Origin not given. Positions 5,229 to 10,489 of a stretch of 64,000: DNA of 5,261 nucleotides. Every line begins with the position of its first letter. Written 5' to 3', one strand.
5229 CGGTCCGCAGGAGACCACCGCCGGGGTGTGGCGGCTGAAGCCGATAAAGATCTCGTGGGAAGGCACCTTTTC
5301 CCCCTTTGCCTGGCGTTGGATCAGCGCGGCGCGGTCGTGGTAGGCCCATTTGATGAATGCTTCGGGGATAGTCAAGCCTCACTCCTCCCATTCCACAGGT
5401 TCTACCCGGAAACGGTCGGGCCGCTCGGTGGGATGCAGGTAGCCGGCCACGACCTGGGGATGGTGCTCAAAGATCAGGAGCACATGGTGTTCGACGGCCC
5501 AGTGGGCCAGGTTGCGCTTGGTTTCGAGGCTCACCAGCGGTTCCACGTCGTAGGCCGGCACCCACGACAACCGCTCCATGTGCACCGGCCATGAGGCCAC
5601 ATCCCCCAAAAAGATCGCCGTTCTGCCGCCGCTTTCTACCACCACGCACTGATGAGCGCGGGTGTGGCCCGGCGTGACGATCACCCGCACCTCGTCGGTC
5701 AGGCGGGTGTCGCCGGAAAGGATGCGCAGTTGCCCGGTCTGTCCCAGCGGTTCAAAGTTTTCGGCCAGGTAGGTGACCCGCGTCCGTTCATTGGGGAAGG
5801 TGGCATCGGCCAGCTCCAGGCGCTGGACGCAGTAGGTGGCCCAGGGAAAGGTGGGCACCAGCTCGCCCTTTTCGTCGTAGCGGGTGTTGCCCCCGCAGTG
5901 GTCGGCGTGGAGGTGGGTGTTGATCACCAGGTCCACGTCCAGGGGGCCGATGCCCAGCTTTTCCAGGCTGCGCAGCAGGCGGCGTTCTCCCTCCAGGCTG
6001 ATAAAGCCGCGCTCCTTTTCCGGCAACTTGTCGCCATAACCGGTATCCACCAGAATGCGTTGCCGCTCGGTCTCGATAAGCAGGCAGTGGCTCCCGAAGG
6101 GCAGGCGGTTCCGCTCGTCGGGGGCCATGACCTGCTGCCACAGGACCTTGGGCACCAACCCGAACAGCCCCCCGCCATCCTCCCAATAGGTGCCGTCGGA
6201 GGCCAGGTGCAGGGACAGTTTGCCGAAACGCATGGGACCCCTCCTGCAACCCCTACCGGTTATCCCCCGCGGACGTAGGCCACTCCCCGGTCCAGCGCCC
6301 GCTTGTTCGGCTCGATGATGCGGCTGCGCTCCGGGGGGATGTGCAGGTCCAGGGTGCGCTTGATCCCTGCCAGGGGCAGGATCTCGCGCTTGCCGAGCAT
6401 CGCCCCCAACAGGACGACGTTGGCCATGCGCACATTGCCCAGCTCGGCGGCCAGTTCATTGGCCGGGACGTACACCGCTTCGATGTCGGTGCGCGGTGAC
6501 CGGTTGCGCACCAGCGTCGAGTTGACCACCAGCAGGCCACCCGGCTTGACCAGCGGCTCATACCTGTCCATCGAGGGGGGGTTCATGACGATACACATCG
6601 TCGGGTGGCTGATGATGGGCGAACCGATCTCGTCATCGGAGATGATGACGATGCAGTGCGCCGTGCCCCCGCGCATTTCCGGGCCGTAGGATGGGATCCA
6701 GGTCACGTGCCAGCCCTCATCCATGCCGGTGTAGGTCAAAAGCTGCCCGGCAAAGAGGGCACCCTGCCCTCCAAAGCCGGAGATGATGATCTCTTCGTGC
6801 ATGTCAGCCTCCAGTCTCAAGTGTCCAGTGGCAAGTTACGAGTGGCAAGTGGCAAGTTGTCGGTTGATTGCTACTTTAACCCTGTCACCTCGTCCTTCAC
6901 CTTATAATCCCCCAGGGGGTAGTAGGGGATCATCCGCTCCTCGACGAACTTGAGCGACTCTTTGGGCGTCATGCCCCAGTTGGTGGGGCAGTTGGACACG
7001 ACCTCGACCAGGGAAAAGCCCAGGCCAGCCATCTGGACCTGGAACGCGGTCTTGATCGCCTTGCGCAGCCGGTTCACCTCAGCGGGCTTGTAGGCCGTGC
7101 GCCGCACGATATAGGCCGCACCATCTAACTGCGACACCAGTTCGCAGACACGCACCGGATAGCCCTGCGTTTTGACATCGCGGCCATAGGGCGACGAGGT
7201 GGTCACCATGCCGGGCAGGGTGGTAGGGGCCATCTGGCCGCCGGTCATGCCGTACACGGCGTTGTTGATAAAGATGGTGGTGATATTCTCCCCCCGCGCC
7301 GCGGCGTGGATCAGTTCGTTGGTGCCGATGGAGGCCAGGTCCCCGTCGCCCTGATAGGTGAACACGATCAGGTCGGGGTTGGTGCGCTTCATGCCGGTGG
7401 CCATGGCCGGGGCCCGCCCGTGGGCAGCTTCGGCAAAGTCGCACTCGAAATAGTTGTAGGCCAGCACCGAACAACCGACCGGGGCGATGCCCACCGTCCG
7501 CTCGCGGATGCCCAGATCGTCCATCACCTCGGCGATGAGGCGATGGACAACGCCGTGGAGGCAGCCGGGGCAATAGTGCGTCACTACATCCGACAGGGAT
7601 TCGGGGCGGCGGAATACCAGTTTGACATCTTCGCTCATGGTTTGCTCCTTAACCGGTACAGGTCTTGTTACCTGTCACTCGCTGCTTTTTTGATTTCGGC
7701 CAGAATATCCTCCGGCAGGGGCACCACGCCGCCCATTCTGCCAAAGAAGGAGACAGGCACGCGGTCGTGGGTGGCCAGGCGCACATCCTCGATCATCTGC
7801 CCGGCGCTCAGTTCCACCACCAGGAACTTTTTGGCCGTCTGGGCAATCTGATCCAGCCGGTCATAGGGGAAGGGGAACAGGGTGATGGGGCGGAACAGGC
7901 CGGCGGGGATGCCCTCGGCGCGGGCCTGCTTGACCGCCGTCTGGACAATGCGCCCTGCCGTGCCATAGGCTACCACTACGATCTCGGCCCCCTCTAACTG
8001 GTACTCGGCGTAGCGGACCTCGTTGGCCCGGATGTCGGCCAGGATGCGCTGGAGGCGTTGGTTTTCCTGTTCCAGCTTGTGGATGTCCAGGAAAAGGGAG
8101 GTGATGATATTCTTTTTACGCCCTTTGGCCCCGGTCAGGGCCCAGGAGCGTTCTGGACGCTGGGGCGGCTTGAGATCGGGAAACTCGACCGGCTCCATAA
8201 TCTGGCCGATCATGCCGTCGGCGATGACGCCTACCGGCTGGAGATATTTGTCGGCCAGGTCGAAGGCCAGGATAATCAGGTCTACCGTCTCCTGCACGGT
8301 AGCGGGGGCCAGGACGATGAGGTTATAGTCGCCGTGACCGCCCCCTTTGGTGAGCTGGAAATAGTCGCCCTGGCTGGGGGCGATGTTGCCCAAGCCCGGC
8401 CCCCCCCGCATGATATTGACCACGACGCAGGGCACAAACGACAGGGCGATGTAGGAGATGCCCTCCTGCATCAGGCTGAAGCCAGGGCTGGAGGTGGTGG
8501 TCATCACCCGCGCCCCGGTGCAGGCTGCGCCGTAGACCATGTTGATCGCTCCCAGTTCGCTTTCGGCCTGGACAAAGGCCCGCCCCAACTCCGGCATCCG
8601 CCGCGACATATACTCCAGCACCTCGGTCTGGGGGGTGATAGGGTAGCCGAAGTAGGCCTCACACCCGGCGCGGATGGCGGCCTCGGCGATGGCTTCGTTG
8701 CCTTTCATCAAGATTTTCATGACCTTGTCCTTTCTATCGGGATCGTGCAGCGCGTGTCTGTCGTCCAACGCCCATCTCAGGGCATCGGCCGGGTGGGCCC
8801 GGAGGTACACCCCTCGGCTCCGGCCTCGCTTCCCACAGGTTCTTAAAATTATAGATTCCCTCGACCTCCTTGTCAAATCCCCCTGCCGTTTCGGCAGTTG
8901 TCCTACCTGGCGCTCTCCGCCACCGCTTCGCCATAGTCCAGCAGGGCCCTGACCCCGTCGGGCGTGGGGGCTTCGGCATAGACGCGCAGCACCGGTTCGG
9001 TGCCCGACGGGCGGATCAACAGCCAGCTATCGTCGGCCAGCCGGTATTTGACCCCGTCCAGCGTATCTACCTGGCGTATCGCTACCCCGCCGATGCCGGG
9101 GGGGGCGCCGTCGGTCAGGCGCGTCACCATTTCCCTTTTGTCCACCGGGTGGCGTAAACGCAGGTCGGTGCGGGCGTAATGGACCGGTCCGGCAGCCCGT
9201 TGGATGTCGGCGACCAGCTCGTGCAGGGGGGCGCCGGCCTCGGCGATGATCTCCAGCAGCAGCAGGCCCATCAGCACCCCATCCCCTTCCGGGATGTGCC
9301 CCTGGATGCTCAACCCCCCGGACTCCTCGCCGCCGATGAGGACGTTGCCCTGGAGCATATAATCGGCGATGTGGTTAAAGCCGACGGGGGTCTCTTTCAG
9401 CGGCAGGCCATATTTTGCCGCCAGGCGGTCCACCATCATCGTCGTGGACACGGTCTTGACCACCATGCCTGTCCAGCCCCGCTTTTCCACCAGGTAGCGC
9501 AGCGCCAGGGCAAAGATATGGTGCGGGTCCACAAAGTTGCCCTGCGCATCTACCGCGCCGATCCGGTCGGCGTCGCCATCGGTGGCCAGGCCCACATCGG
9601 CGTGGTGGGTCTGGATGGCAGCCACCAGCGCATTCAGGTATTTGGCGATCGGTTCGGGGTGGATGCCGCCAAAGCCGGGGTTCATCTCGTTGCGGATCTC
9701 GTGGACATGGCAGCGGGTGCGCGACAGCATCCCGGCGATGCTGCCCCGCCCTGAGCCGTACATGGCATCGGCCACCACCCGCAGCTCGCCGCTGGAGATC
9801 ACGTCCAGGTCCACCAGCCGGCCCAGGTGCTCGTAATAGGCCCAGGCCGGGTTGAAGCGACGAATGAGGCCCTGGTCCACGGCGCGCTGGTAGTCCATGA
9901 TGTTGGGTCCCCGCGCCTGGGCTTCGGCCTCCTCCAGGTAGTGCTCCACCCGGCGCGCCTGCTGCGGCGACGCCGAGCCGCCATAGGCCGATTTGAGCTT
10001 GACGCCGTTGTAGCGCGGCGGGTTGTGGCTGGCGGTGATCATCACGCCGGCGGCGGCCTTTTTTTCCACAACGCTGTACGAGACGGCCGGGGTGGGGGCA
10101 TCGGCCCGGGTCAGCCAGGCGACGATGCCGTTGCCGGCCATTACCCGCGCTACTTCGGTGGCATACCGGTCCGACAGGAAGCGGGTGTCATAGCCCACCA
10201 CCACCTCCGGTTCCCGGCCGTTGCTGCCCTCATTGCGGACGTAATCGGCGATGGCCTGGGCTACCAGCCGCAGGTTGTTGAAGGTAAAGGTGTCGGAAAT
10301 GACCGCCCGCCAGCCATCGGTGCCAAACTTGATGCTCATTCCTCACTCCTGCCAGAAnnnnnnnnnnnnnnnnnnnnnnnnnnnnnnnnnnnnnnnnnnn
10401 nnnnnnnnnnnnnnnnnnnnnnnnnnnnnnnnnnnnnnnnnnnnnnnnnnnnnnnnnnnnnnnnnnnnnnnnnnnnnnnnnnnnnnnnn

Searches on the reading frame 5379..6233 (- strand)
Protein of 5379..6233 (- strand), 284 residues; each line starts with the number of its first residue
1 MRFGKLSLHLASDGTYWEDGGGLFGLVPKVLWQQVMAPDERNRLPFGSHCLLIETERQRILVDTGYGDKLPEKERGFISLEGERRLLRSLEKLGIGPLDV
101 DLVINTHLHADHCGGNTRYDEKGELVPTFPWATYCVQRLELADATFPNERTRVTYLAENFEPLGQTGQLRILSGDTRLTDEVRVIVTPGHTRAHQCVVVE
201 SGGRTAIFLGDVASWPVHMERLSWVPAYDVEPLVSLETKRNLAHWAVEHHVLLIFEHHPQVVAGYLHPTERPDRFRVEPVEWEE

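Call 30: search_protein_families(library=pfam, proteins=[window:5379-6233:-], max_evalue=0.0001)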
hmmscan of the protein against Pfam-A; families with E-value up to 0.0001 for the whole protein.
window:5379-6233:- (284 aa): 2 families
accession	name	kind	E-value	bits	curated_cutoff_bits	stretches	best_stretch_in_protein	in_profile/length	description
PF00753.33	Lactamase_B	-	1.9e-21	77.4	22.7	1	45-212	3-150/196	Metallo-beta-lactamase superfamily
PF12706.13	Lactamase_B_2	-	3.5e-07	30.5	27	1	59-222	2-154/200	Beta-lactamase superfamily domain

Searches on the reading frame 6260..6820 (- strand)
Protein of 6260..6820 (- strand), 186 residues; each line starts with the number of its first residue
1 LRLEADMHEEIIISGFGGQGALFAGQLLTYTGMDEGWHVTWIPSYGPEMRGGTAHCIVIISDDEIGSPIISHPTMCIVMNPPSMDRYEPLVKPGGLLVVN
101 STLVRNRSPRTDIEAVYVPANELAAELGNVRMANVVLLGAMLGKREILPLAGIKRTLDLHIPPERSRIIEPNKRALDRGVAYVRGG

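Call 30: search_protein_families(library=pfam, proteins=[window:6260-6820:-], max_evalue=0.0001)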
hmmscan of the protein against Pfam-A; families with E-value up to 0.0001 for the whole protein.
window:6260-6820:- (186 aa): 1 family
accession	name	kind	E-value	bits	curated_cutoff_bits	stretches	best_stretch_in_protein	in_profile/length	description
PF01558.24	POR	-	3.1e-37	128.8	27.4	1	17-180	1-172/173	Pyruvate ferredoxin/flavodoxin oxidoreductase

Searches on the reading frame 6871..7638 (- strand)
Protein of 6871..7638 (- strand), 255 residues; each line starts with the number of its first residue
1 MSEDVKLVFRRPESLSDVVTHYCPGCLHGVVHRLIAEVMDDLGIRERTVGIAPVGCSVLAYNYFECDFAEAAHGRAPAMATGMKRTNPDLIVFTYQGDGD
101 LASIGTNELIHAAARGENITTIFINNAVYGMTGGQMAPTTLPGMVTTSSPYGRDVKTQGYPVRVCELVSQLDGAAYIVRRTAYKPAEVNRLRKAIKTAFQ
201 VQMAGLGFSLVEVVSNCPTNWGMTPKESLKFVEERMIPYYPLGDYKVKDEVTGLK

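Call 30: search_protein_families(library=pfam, proteins=[window:6871-7638:-], max_evalue=0.0001)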
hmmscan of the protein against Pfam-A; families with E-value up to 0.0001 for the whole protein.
window:6871-7638:- (255 aa): 1 family
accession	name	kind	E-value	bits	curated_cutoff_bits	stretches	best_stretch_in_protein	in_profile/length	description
PF02775.26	TPP_enzyme_C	-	6.8e-22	78.3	21.9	1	63-213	21-151/151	Thiamine pyrophosphate enzyme, C-terminal TPP binding domain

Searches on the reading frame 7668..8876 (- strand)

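Call 30: search_protein_families(library=pfam, proteins=[window:7668-8876:-], max_evalue=0.0001)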
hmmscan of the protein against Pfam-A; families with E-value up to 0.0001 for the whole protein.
window:7668-8876:- (402 aa): 4 families
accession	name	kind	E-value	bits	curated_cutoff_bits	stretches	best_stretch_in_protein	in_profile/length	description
PF01855.24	POR_N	-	1.5e-52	179.1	27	1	65-236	1-171/231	Pyruvate flavodoxin/ferredoxin oxidoreductase, thiamine diP-bdg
PF17147.9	PFOR_II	-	6.6e-26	91.1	27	1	297-391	1-102/102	Pyruvate:ferredoxin oxidoreductase core domain II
PF02780.25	Transketolase_C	-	2.7e-06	27.7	25.9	1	289-355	2-68/124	Transketolase, C-terminal domain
PF02776.23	TPP_enzyme_N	-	5.8e-05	23.3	26.8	1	57-153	1-96/119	Thiamine pyrophosphate enzyme, N-terminal TPP binding domain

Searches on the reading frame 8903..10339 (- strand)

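Call 30: search_protein_families(library=pfam, proteins=[window:8903-10339:-], max_evalue=0.0001)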
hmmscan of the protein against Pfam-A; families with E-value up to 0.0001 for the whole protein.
window:8903-10339:- (478 aa): 4 families
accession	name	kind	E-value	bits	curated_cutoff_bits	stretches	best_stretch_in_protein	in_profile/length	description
PF02878.22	PGM_PMM_I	-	1.5e-39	135.2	22.5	1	3-140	2-136/138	Phosphoglucomutase/phosphomannomutase, alpha/beta/alpha domain I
PF02880.22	PGM_PMM_III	-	5.5e-30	104.3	20.7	1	271-379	1-112/115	Phosphoglucomutase/phosphomannomutase, alpha/beta/alpha domain III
PF02879.22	PGM_PMM_II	-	4.4e-22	79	29.3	1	167-267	2-103/103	Phosphoglucomutase/phosphomannomutase, alpha/beta/alpha domain II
PF00408.26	PGM_PMM_IV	-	4.3e-11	43.1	23.1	1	429-466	24-61/68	Phosphoglucomutase/phosphomannomutase, C-terminal domain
